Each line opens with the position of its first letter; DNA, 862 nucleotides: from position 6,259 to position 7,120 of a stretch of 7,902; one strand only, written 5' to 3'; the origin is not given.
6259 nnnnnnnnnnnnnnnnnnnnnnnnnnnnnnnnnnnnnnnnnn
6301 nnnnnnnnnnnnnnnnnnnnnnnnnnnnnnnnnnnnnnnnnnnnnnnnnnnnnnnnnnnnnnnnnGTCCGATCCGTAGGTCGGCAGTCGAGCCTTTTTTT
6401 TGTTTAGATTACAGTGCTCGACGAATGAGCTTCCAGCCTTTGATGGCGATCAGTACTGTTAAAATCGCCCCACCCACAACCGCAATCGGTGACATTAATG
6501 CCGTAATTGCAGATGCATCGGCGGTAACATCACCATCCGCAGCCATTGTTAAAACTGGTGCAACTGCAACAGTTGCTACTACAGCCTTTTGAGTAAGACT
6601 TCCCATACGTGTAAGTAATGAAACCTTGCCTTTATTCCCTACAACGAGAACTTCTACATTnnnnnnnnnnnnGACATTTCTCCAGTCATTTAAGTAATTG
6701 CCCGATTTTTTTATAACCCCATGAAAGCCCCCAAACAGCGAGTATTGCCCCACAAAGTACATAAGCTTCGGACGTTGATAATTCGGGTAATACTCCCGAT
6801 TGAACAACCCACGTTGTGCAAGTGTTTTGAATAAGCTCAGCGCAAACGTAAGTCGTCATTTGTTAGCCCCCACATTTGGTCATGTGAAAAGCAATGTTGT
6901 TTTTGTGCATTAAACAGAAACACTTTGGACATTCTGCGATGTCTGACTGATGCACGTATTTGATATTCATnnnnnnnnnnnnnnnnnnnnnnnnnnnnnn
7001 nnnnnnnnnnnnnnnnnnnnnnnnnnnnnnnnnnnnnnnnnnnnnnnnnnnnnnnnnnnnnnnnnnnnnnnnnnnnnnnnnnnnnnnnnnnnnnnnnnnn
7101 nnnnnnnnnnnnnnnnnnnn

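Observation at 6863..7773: Translationally coupled four-gene block (ZnF32 / P-loop139 / TM99 / ZnF35) in the slot where Ff phages carry genes VII and IX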

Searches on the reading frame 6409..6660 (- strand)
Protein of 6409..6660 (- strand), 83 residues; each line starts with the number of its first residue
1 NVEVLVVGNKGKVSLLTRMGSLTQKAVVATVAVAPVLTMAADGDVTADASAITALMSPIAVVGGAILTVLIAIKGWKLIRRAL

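Call 4: search_protein_families(library=pfam, proteins=[window:6409-6660:-], max_evalue=1)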
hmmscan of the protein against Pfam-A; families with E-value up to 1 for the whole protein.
window:6409-6660:- (83 aa): 2 families
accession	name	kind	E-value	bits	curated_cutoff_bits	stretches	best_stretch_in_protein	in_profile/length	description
PF05356.16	Phage_Coat_B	-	3.7e-09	36.9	23.5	1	29-83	2-56/56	Inovirus Coat protein B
PF14015.11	DUF4231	-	0.059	14.2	24.7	1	26-82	20-77/103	Protein of unknown function (DUF4231)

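Call 5: search_protein_families(library=phrogs, proteins=[window:6409-6660:-], max_evalue=0.1)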
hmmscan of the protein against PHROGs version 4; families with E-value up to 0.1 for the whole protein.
window:6409-6660:- (83 aa): 2 families
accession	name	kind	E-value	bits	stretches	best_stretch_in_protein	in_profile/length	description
phrog_2374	-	unknown function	1.5e-12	48.3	1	21-83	9-73/74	-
phrog_7106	-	head and packaging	0.00012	23.3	1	25-83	13-72/72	major head protein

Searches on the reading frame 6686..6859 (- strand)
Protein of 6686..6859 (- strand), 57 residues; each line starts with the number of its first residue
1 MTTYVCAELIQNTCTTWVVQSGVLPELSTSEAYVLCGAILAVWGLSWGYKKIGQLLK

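Call 4: search_protein_families(library=pfam, proteins=[window:6686-6859:-], max_evalue=1)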
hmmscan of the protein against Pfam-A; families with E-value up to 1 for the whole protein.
window:6686-6859:- (57 aa): 0 families

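Call 5: search_protein_families(library=phrogs, proteins=[window:6686-6859:-], max_evalue=0.1)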
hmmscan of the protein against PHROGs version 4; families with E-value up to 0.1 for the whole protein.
window:6686-6859:- (57 aa): 4 families
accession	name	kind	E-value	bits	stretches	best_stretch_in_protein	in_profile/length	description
phrog_9110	-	unknown function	1.2e-12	49.1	1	2-57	2-60/61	-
phrog_4644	-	tail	3.2e-07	31.4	1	13-55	21-65/71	tail protein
phrog_13391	-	unknown function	8.4e-07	30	1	3-57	2-59/59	-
phrog_3045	-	moron, auxiliary metabolic gene and host takeover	0.051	14.7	1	13-43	22-52/91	membrane protein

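Call 63: search_protein_families(library=padloc, proteins=[window:6686-6859:-], max_evalue=0.1)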
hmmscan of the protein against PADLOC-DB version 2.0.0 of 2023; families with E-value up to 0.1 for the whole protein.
window:6686-6859:- (57 aa): 0 families

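Call 64: search_protein_families(library=ncbifam, proteins=[window:6686-6859:-], max_evalue=0.1)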
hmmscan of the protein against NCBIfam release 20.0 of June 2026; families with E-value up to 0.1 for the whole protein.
window:6686-6859:- (57 aa): 0 families

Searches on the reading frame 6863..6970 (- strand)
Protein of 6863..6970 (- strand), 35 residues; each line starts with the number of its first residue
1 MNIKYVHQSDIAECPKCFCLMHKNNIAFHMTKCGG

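Call 4: search_protein_families(library=pfam, proteins=[window:6863-6970:-], max_evalue=1)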
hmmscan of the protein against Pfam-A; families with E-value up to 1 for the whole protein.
window:6863-6970:- (35 aa): 1 family
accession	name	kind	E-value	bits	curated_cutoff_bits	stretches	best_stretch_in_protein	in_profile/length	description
PF14634.12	zf-RING_5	-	0.031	14.7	27.9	1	13-34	1-21/43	zinc-RING finger domain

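Call 5: search_protein_families(library=phrogs, proteins=[window:6863-6970:-], max_evalue=0.1)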
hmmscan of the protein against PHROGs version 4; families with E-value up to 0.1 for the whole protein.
window:6863-6970:- (35 aa): 0 families

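Call 39: search_solved_structures(query=window:6863-6970:-, max_evalue=10, show_alignments=3)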
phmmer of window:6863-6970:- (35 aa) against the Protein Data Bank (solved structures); distinct sequences matched with E-value up to 10: 4.
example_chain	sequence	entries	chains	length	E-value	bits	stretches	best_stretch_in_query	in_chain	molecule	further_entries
2bai_A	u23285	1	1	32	0.14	15.5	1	6-25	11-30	Genome polyprotein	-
7cro_I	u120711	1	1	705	0.31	14.5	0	6-25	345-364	Histone-lysine N-methyltransferase NSD2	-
2m7y_A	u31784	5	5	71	0.34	14.4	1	6-26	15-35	Leader peptide | Leader protein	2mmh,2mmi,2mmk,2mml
29hg_B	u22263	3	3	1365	5.9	10.6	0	6-25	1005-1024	Histone-lysine N-methyltransferase NSD2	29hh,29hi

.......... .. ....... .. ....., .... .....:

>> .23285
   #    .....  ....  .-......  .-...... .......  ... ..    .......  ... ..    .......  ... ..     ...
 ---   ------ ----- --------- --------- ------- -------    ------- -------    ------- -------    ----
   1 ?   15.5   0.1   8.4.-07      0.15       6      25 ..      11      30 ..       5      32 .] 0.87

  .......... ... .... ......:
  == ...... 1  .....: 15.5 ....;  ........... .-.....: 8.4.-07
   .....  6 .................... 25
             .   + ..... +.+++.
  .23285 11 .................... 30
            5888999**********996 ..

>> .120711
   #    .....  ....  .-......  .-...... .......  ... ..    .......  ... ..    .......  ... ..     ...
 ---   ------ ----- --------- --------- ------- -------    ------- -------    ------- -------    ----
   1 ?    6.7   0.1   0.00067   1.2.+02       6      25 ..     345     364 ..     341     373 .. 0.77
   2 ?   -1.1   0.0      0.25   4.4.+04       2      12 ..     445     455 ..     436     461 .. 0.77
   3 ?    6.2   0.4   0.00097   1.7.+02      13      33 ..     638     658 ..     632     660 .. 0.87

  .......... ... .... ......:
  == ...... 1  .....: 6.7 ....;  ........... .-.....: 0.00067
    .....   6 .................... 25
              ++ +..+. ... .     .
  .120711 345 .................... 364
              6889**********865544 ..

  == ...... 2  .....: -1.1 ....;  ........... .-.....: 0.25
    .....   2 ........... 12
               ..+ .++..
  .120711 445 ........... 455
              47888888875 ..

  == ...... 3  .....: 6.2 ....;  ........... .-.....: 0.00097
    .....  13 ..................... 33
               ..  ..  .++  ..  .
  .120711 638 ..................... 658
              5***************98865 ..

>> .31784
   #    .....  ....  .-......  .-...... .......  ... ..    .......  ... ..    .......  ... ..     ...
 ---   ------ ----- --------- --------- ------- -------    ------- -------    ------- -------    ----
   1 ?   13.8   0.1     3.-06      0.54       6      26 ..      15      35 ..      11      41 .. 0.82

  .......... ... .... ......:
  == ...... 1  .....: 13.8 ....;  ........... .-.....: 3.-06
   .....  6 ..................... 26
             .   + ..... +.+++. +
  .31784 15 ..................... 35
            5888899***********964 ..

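Call 63: search_protein_families(library=padloc, proteins=[window:6863-6970:-], max_evalue=0.1)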
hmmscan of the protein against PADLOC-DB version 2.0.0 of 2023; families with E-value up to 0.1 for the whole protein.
window:6863-6970:- (35 aa): 0 families

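Call 64: search_protein_families(library=ncbifam, proteins=[window:6863-6970:-], max_evalue=0.1)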
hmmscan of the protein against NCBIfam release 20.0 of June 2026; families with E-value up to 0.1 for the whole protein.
window:6863-6970:- (35 aa): 0 families

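Call 74: search_solved_structures(query=A6, max_evalue=1, show_alignments=2)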
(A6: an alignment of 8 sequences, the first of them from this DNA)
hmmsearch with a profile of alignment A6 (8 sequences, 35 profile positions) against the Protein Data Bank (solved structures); distinct sequences matched with E-value up to 1: 6.
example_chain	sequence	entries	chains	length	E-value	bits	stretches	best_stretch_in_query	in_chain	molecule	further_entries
9e6q_Ai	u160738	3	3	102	0.38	13.8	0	12-28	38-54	Large ribosomal subunit protein eL43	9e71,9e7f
2bai_A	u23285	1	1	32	0.58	13.2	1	12-24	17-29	Genome polyprotein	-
2dlq_A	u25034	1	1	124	0.63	13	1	11-29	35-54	GLI-Kruppel family member HKR3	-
4rul_A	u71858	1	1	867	0.67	13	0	11-23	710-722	DNA topoisomerase 1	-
9gda_F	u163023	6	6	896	0.72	12.9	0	11-23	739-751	DNA topoisomerase 1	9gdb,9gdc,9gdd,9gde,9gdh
2i5o_A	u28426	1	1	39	0.85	12.6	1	6-21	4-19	DNA polymerase eta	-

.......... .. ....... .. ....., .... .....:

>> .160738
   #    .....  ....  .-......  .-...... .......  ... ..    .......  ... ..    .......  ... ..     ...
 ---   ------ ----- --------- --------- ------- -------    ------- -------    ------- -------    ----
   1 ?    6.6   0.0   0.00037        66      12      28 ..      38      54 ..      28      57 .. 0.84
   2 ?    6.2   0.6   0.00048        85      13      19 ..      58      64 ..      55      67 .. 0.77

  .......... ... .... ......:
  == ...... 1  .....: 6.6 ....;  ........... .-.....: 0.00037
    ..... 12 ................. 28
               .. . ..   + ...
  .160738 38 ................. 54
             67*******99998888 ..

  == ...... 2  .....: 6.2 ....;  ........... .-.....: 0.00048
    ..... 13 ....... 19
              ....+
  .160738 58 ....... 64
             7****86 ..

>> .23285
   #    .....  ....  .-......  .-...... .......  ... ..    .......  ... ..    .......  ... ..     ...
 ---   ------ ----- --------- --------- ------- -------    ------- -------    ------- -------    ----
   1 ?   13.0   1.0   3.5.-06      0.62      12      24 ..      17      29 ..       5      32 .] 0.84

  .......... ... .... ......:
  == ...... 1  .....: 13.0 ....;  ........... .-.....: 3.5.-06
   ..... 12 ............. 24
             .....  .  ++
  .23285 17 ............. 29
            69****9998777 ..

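Call 75: search_protein_families(library=pfam, alignment_id=A6, max_evalue=1)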
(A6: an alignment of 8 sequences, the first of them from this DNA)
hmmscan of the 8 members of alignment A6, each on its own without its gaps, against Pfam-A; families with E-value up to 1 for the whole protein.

A. member 1, seq(35 aa): 1 family
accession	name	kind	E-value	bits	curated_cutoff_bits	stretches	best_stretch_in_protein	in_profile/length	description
PF14634.12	zf-RING_5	-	0.031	14.7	27.9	1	13-34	1-21/43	zinc-RING finger domain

B. families by the number of members that match (of 8 scanned): 11 families
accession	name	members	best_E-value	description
PF23451.1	Zn_ribbon_PaaD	3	0.0063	PaaD zinc beta ribbon domain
PF14634.12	zf-RING_5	3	0.0069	zinc-RING finger domain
PF21276.3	ZNF512_C2HC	2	0.03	Zinc finger protein 512, C2HC zinc finger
PF11767.14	SET_assoc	2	0.03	Histone lysine methyltransferase SET associated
PF18048.7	TRAF6_Z2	2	0.037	TNF receptor-associated factor 6 zinc finger 2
PF02132.21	RecR_ZnF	2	0.12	RecR, Cys4-zinc finger domain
PF13240.11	Zn_Ribbon_1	1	0.026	zinc-ribbon domain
PF09723.15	Zn_ribbon_8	1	0.038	Zinc ribbon domain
PF14446.12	Prok-RING_1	1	0.046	Prokaryotic RING finger family 1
PF10122.14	Zn_ribbon_Com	1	0.082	Mu-like prophage protein Com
PF13894.12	zf-C2H2_4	1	0.11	C2H2-type zinc finger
